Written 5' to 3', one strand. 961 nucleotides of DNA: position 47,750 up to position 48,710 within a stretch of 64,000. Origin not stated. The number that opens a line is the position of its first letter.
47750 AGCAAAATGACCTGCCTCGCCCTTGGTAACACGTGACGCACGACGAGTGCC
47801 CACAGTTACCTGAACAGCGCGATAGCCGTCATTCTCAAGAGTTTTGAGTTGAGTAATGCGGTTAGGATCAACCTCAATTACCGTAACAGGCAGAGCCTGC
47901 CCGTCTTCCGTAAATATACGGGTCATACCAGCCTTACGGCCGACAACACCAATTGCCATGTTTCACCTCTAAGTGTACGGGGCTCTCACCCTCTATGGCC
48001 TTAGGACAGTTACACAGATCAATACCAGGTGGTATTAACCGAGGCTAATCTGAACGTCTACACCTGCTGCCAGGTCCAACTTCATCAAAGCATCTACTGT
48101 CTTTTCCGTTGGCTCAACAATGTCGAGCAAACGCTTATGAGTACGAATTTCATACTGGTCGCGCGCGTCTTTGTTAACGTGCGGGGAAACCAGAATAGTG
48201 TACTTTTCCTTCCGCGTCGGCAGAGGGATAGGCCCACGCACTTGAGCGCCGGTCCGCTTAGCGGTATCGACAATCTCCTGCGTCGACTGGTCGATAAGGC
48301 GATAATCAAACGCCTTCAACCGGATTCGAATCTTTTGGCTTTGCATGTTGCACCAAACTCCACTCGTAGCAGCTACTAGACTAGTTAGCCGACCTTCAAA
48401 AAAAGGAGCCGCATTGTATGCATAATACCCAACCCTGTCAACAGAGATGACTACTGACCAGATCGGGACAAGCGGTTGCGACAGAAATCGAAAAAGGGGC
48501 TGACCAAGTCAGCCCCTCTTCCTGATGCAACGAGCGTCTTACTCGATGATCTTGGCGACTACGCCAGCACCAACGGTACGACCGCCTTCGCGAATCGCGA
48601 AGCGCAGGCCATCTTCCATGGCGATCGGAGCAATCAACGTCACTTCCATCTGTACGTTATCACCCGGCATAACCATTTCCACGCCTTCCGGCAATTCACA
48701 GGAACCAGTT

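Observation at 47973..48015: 23S rRNA mimic between rpsJ and rplC: candidate alternative L4 (or L24) autoregulatory switch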

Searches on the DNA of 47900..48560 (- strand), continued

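Call 65: search_with_rna_model(model_id=R1, sources=[L082, L083, L084, L085, L086, L087, L088, L089, L090, L091, L092, L093, L094, L095, L096, L097, L098, L099, L100, L101, L102, L103, L104, L105, L106, L107, L108, L109, L110, L111, L112, L113, L114, L115, L116, L117, L118, L119, L120, L121, L122, L123, L124, L125, L126, L127, L128, L129, L130, L131, L132, L133, L134, L135, L136, L137, L138, L139, L140, L141, L142, L143, L144, L145, L146, L147, L148, L149, L150, L151, L152, L153, L154, L155, L156, L157, L158, L159, L160, L161], max_evalue=0.01)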
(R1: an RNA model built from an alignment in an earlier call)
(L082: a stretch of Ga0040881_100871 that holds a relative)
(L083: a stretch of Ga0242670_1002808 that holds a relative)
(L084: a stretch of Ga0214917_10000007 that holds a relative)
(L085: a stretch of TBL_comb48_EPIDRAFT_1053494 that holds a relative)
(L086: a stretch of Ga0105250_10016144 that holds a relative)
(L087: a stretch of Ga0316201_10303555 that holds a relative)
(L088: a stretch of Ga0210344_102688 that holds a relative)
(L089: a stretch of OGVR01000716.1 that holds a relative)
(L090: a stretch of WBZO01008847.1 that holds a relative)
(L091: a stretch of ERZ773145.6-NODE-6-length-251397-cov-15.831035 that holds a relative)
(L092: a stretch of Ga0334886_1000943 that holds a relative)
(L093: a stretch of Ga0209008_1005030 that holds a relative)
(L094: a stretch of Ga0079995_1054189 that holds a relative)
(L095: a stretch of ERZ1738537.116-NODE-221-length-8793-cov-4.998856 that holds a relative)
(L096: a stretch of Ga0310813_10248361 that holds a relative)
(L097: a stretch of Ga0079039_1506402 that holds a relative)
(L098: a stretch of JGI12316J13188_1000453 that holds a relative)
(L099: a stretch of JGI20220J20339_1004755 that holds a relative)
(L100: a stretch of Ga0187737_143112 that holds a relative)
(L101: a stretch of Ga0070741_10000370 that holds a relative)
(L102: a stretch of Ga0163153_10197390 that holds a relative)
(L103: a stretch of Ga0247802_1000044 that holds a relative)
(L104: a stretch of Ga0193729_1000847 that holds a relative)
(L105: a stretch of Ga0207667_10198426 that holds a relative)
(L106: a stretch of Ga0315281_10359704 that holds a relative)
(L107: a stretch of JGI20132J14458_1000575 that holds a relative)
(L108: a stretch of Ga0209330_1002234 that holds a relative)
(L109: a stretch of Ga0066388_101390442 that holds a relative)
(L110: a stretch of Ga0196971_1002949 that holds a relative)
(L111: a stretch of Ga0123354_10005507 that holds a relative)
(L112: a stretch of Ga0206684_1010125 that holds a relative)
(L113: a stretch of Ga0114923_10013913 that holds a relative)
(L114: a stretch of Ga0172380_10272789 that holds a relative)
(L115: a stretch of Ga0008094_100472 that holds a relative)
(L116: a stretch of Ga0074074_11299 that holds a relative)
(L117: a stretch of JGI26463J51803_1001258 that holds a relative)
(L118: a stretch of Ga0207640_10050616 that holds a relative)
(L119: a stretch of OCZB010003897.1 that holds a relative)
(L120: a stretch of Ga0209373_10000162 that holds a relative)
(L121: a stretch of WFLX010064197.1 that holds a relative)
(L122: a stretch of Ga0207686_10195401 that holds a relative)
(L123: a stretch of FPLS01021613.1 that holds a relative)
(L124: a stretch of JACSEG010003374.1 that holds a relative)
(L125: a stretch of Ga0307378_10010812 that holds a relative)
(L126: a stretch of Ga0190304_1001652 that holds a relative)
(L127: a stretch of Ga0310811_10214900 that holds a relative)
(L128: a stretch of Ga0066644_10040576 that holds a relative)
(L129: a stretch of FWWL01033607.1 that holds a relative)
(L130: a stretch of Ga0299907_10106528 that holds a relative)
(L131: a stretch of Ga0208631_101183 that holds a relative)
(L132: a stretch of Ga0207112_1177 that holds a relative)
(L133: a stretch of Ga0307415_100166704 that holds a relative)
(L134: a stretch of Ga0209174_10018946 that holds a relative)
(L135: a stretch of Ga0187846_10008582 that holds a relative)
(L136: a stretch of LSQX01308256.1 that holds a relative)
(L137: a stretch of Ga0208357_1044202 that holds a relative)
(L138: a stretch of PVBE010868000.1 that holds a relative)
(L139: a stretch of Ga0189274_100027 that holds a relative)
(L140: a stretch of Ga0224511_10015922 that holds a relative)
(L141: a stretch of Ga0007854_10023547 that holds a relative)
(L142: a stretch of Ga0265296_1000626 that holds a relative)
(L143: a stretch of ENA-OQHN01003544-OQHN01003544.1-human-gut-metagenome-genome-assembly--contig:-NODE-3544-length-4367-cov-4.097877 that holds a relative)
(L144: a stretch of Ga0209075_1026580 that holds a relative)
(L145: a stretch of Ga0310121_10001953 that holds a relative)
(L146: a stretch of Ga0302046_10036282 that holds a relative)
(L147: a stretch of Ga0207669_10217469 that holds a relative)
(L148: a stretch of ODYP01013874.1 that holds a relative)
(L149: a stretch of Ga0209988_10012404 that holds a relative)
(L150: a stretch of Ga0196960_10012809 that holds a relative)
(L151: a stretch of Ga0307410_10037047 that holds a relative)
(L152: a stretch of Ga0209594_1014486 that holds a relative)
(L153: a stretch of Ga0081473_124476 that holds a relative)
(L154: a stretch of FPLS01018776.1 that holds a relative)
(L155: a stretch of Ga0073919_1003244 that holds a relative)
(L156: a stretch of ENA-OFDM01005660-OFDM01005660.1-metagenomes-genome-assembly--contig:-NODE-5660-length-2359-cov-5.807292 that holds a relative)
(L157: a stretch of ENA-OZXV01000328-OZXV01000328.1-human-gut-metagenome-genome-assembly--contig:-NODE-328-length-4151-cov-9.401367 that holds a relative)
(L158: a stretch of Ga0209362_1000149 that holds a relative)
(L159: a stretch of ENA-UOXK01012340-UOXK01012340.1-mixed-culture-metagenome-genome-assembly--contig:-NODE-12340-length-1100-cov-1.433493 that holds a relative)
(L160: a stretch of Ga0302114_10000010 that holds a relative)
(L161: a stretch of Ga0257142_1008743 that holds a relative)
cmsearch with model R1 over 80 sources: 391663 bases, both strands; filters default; matches with E-value up to 0.01: 78.
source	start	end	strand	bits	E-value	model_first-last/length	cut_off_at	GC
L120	2637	2685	+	76.7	6.5e-18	1-49/49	no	0.59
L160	3698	3746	+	75.2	1.7e-17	1-49/49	no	0.53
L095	498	546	+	73.7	4.3e-17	1-49/49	no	0.59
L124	305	353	+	65.3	8.7e-15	1-49/49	no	0.55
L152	1316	1364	+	63.7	2.5e-14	1-49/49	no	0.55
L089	77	125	+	62.5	5e-14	1-49/49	no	0.63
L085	1110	1158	+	62.4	5.4e-14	1-49/49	no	0.55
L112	2419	2467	-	62.4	5.4e-14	1-49/49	no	0.55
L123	1140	1188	-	61.3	1.1e-13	1-49/49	no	0.57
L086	1601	1649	-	60.9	1.4e-13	1-49/49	no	0.59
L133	334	382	-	60.6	1.7e-13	1-49/49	no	0.59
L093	630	678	+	58.8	5.3e-13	1-49/49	no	0.55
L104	3653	3701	-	58.8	5.3e-13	1-49/49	no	0.55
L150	1474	1522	-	58.7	5.7e-13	1-49/49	no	0.69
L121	567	615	-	58.3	7.1e-13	1-49/49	no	0.65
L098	405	453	-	57.5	1.2e-12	1-49/49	no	0.59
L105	1010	1058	-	56.7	2e-12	1-49/49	no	0.61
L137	384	432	-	56.7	2e-12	1-49/49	no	0.61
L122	424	472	-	56.3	2.6e-12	1-49/49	no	0.61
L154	151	199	+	55.1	5.5e-12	1-49/49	no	0.61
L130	593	641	+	54.4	8.6e-12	1-49/49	no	0.61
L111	2068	2116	-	53.4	1.6e-11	1-49/49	no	0.49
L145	2229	2277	-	53.4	1.7e-11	1-49/49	no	0.61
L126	4192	4240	-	53.2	1.8e-11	1-49/49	no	0.59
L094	2989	3038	-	52.4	3.1e-11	1-49/49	no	0.58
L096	881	929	+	52.2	3.4e-11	1-49/49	no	0.65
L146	2122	2170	-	52.1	3.8e-11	1-49/49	no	0.61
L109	159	207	-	51.6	5.2e-11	1-49/49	no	0.67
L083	733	781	-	51.2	6.8e-11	1-49/49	no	0.57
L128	175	223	-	50.7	8.9e-11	1-49/49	no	0.65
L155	1277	1325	-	50.7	9.1e-11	1-49/49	no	0.57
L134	1224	1272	+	50.5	1e-10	1-49/49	no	0.49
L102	456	504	-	50.2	1.3e-10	1-49/49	no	0.61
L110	2980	3028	-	49.8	1.6e-10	1-49/49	no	0.51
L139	12139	12187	-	49.7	1.7e-10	1-49/49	no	0.55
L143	697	745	-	49.6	1.8e-10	1-49/49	no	0.63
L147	1228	1276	+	49.3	2.2e-10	1-49/49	no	0.61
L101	552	600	-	48.6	3.4e-10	1-49/49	no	0.59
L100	757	806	-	47.9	5.3e-10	1-49/49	no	0.58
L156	843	891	+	47.3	7.5e-10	1-49/49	no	0.61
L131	3213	3262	+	47.1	8.6e-10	1-49/49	no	0.6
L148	936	984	+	45.9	1.9e-09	1-49/49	no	0.59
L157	3415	3459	-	45.7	2.2e-09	3-47/49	no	0.58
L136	829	879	+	44.7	4e-09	1-49/49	no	0.51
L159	158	206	-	44.5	4.4e-09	1-49/49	no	0.57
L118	445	494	+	44.3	5.1e-09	1-49/49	no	0.64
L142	1662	1710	-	44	6.3e-09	1-49/49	no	0.55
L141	503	552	+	43.8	7.1e-09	1-49/49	no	0.58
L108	2418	2466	-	42.9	1.2e-08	1-49/49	no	0.55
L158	8909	8958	+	42.9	1.3e-08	1-49/49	no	0.7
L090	7968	8017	+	42.8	1.4e-08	1-49/49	no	0.66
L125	5269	5318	-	42.5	1.6e-08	1-49/49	no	0.68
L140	2122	2171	-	42.2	1.9e-08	1-49/49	no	0.6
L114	1167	1209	+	42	2.2e-08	4-46/49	no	0.56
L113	3915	3964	-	41.7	2.6e-08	1-49/49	no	0.46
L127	932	979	+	41.3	3.5e-08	1-49/49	no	0.58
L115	172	221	+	40.9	4.5e-08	1-49/49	no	0.48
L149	4733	4782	-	40.2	6.8e-08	1-49/49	no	0.56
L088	704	752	-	39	1.5e-07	1-49/49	no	0.47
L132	3065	3107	-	36.9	5.4e-07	4-46/49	no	0.6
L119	4842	4891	-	36.3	7.8e-07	1-49/49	no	0.58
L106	1024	1067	+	35.6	1.3e-06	4-46/49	no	0.61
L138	12505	12554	-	35.2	1.6e-06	1-49/49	no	0.44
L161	1273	1322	-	35.2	1.6e-06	1-49/49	no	0.5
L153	1725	1768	-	34.5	2.5e-06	1-49/49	no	0.66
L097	520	557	+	34.5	2.5e-06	7-44/49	no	0.66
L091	4533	4582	-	34.5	2.6e-06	1-49/49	no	0.5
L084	855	898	-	34.4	2.6e-06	4-46/49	no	0.48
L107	1040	1083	+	34.4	2.7e-06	1-49/49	no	0.64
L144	2608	2649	-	34.4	2.7e-06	1-49/49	no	0.67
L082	263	300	+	34.2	3e-06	7-44/49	no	0.68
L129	1544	1590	-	33.6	4.3e-06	1-49/49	no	0.57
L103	4797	4848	+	32.5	8.8e-06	1-49/49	no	0.63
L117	4287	4330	+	31.8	1.4e-05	1-49/49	no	0.68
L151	2768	2807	-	28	0.00016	1-49/49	no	0.65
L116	871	910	+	27.6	0.00019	1-49/49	no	0.62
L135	1800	1820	+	24.8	0.0012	23-43/49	no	0.67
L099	8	28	+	23.4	0.0029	23-43/49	no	0.67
